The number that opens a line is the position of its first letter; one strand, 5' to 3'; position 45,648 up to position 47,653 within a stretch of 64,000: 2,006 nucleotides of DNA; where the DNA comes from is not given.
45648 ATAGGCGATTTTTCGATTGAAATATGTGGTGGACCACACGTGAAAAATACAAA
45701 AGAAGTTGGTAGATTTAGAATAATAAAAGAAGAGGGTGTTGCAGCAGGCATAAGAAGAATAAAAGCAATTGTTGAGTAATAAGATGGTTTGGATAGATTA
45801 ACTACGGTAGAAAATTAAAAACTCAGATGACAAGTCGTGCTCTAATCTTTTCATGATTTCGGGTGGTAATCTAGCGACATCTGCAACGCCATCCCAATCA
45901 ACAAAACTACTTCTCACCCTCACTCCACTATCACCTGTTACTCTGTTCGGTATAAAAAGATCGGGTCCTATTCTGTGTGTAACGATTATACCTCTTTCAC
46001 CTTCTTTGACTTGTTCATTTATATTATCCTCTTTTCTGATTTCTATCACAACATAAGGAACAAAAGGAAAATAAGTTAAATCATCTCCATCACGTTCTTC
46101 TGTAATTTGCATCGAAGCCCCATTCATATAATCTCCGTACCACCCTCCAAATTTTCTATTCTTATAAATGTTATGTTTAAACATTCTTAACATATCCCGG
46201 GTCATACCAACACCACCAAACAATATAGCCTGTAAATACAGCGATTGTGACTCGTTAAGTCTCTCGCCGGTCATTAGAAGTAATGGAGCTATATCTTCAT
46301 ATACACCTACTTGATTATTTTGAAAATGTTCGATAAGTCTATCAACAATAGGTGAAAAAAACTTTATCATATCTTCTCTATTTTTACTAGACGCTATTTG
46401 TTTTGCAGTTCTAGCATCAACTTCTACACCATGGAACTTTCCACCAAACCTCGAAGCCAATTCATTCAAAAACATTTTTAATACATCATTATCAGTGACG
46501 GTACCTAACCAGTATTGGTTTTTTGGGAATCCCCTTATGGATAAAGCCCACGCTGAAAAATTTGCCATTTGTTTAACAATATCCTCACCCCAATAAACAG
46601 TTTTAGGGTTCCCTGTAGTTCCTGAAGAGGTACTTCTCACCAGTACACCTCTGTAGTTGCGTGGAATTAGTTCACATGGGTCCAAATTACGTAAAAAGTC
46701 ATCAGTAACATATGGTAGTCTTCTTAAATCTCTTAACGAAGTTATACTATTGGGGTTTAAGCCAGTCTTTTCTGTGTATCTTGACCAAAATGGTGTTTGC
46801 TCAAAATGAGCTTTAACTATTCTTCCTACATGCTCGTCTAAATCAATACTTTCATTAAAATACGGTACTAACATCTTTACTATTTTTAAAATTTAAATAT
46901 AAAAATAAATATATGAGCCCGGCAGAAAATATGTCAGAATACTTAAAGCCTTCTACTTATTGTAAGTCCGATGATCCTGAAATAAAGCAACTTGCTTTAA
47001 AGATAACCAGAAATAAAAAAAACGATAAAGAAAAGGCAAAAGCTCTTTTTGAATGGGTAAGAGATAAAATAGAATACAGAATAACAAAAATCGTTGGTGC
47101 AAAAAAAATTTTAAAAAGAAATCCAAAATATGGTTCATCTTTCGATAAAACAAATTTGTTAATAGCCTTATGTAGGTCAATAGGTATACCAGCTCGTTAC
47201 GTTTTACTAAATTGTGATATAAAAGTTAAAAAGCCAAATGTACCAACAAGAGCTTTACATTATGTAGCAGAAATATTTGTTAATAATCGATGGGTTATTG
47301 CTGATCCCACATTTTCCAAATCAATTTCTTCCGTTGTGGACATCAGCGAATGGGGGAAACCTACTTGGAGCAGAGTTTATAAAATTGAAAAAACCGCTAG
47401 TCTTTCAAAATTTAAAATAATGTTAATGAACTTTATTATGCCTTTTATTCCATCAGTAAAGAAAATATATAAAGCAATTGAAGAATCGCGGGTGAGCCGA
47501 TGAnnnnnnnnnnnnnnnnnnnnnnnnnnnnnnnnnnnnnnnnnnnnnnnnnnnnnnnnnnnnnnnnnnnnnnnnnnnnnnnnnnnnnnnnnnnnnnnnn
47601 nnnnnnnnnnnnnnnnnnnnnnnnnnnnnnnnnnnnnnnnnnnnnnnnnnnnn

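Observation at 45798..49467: Divergent cluster: two PaaK/F390-synthetase-family ligases + transglutaminase-like protein + V4R-domain protein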

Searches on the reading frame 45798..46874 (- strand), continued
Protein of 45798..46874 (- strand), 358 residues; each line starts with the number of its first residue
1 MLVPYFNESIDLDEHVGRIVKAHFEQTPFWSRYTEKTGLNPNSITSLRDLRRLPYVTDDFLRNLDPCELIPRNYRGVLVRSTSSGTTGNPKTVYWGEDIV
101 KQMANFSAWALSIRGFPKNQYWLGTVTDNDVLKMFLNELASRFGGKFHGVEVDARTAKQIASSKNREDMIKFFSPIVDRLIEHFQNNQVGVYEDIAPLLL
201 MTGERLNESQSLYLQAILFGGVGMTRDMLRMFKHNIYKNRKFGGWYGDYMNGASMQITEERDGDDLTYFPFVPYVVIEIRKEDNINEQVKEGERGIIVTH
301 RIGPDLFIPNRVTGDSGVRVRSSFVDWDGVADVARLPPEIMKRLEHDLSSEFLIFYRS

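Call 101: get_annotated_region(hit=H2, flank=5000)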
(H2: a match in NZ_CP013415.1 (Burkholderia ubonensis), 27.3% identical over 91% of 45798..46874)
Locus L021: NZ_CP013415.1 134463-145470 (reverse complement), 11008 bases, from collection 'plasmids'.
description: Burkholderia ubonensis strain MSMB2035 plasmid pMSMB2035, complete sequence
organism: Burkholderia ubonensis (NCBI taxid 101571)
taxonomy: Bacteria; Pseudomonadota; Betaproteobacteria; Burkholderiales; Burkholderiaceae; Burkholderia; Burkholderia ubonensis
host: -; source: soil; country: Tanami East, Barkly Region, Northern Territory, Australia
typing (MOB-suite, as given by PLSDB): conjugative; replicon rep_cluster_430; relaxase MOBF,MOBP; mating-pair formation MPF_F
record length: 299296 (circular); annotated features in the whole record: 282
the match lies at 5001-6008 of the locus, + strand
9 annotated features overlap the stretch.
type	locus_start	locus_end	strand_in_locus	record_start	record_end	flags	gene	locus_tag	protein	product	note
CDS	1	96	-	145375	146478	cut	-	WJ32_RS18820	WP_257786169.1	3-deoxy-7-phosphoheptulonate synthase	GO:0009423 - chorismate biosynthetic process [Evidence IEA]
CDS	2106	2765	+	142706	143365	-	-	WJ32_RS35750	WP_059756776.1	isochorismatase family protein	-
CDS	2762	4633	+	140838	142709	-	-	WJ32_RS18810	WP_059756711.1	anthranilate synthase family protein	-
CDS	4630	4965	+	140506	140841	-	-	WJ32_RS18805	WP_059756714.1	hypothetical protein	-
CDS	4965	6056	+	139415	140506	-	-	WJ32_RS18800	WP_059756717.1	AMP-binding protein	-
CDS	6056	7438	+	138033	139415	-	-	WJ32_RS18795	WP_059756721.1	aldehyde dehydrogenase family protein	-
CDS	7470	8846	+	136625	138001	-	-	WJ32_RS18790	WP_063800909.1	FAD-binding oxidoreductase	-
CDS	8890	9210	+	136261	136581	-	-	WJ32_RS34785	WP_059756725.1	phosphopantetheine-binding protein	-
CDS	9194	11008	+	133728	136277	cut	-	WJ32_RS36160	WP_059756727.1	beta-ketoacyl synthase N-terminal-like domain-containing protein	-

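Call 102: search_dna_similar(query=L007:609-1385:+, collection=plasmids, mode=protein, max_evalue=0.001, max_rows=15)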
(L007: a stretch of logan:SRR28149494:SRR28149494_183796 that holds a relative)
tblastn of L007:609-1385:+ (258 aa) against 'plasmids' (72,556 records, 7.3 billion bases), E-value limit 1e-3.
No match.

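Call 103: search_dna_similar(query=L007:2378-3784:+, collection=plasmids, mode=protein, max_evalue=1e-20, max_rows=15)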
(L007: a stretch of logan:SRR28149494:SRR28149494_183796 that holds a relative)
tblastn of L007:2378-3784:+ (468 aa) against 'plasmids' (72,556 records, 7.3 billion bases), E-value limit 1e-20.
Records with a match: 6; places in all: 6; records where one place covers at least 80% of the query: 5.
Best place of each record, by identity: <60% 6.
By first word of the organism name: Thermus 4; Bacteroides 1; Natrinema 1.
By predicted mobility (MOB-suite, as given by PLSDB): non-mobilizable 6.
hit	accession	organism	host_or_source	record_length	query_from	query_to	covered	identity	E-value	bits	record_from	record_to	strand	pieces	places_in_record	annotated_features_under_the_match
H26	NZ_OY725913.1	Bacteroides finegoldii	-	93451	5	447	95%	27.6%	4e-26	119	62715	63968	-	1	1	phenylacetate--CoA ligase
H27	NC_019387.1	Thermus oshimai JL-2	-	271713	3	395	84%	29.9%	3e-24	114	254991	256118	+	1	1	phenylacetate--CoA ligase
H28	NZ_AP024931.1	Thermus thermophilus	-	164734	3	400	85%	27.8%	6e-21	103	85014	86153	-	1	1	phenylacetate--CoA ligase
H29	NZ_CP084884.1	Natrinema zhouii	pure culture,Salt mine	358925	1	362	77%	30.4%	3e-24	114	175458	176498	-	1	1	paaK: phenylacetate--CoA ligase PaaK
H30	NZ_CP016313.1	Thermus brockianus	whole organism,environmental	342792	3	378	80%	28.9%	4e-24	113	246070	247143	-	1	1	phenylacetate--CoA ligase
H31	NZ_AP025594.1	Thermus brockianus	-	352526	3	378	80%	28.9%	4e-24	113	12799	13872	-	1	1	phenylacetate--CoA ligase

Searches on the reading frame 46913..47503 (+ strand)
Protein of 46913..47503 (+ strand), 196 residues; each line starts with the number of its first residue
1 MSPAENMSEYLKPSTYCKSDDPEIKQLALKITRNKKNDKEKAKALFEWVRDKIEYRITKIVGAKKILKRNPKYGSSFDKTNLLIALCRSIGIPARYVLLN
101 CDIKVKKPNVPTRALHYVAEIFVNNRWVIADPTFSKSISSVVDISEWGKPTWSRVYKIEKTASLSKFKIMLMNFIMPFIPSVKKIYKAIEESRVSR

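Call 3: search_protein_families(library=pfam, proteins=[window:46913-47503:+], max_evalue=0.01)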
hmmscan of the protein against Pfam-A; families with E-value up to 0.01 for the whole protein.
window:46913-47503:+ (196 aa): 2 families
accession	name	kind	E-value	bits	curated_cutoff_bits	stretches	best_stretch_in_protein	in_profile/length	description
PF01841.26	Transglut_core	-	1.1e-19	71.2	23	1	25-132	1-108/108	Transglutaminase-like superfamily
PF04473.18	DUF553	-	0.003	17.5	20.5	1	24-152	3-128/140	Transglutaminase-like domain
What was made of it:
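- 46913..47503 (+): Transglutaminase-core (papain-like fold) protein, 196 aa. It has Ser76-His116-Asp131 at the catalytic triad positions and no signal peptide. PF01841 scores 71 bits against a cut-off of 23 (call 3).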

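Call 4: search_protein_families(library=ncbifam, proteins=[window:46913-47503:+], max_evalue=0.01)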
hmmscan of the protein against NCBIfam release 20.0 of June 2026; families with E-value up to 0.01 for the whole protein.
window:46913-47503:+ (196 aa): 0 families

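Call 47: search_solved_structures(query=window:46913-47503:+, max_evalue=0.01, show_alignments=3)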
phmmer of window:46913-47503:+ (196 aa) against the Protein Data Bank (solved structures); distinct sequences matched with E-value up to 0.01: 1.
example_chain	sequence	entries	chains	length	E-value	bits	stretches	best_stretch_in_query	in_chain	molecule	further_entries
3isr_A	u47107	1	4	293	1.1e-08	38.2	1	9-149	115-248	Transglutaminase-like enzymes, putative cysteine protease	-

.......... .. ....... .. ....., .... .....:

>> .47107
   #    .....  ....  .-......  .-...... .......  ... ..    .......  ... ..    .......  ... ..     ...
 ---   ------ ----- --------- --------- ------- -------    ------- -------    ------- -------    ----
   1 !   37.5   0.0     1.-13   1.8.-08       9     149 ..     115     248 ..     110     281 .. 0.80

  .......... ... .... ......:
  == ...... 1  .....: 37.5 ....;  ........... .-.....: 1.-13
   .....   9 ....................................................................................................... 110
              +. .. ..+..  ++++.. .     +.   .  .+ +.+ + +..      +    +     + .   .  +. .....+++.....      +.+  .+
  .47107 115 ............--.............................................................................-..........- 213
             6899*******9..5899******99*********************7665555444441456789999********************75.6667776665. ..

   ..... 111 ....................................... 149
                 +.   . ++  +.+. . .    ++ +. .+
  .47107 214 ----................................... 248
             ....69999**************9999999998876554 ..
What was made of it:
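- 46913..47503 (+): The alignment to 3ISR puts Ser76 on the catalytic Cys (call 47).
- Closest known: Amidoligase plus transglutaminase-like peptidase neighbourhoods. Same: The N-terminal '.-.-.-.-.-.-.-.' region is shared with 3ISR (call 47).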

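Call 82: search_protein_families(library=padloc, proteins=[window:46913-47503:+], max_evalue=0.01)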
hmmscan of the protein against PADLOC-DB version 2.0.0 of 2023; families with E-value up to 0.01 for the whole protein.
window:46913-47503:+ (196 aa): 0 families
